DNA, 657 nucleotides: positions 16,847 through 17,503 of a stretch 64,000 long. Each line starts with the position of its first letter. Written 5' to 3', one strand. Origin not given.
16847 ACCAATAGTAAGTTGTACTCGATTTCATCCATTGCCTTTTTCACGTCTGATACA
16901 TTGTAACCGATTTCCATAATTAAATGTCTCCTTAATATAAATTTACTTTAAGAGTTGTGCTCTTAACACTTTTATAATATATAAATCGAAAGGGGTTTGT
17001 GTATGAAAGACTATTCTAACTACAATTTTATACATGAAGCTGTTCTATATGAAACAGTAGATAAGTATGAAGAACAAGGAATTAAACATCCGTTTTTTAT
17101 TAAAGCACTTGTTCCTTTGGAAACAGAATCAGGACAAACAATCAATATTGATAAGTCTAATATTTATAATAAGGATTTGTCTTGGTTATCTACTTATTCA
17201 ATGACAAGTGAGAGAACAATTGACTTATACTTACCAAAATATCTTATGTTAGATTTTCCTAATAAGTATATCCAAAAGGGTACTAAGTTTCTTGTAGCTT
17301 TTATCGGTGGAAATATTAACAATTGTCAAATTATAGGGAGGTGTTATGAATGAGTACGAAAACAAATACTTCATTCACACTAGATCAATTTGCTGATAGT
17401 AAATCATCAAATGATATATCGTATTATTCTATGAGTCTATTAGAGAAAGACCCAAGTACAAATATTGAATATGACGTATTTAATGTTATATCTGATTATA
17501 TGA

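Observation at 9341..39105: Recurrent -35-less promoter motif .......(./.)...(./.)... upstream of many genes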

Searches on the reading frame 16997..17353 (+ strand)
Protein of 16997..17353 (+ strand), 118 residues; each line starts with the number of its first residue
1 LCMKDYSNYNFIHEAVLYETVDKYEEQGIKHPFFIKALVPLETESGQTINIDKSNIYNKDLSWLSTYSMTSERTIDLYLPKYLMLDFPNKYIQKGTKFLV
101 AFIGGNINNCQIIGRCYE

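Call 45: search_protein_families(library=phrogs, proteins=[window:16997-17353:+], max_evalue=0.001)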
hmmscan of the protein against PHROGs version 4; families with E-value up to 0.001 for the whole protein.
window:16997-17353:+ (118 aa): 0 families
